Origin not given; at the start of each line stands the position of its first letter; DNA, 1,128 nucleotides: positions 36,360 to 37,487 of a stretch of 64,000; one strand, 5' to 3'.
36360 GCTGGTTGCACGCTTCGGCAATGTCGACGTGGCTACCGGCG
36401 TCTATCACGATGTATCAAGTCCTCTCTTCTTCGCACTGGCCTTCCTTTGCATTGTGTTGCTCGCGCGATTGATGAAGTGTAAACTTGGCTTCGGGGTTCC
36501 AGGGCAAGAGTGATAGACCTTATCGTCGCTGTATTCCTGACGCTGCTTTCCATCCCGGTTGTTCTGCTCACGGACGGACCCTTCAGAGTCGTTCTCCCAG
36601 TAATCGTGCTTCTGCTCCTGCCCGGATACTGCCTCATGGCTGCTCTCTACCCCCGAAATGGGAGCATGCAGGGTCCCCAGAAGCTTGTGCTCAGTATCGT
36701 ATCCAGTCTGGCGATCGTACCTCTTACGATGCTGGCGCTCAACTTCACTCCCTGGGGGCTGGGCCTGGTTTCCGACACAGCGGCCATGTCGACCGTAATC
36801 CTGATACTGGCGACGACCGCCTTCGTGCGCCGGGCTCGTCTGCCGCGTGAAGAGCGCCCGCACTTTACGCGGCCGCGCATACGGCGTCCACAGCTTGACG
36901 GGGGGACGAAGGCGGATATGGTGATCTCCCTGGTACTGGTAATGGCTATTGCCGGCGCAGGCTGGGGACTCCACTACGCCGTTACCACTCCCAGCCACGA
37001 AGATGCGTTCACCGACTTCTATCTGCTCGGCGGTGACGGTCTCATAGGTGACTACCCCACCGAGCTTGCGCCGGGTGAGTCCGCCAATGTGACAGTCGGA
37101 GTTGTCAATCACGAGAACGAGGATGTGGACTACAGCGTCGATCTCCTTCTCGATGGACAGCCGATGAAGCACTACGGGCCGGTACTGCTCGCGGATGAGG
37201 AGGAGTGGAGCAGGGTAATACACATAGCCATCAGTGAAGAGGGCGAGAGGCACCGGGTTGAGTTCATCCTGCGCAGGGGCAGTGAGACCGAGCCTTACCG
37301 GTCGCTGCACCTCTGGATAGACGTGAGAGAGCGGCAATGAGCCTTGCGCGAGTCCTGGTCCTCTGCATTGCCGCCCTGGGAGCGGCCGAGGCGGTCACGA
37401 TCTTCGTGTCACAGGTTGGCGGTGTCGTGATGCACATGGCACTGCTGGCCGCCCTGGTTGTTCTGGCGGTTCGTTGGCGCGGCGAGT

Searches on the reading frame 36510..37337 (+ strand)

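Call 14: search_protein_families(library=pfam, proteins=[window:36510-37337:+], max_evalue=0.001)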
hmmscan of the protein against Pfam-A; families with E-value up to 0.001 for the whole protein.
window:36510-37337:+ (276 aa): 1 family
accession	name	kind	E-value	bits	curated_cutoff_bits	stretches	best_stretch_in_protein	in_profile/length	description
PF07760.16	DUF1616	-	7e-65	219.6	31.6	1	5-271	2-307/307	Protein of unknown function (DUF1616)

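Call 16: search_protein_families(library=ncbifam, proteins=[window:36510-37337:+], max_evalue=0.01)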
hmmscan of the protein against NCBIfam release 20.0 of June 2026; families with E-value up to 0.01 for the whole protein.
window:36510-37337:+ (276 aa): 0 families
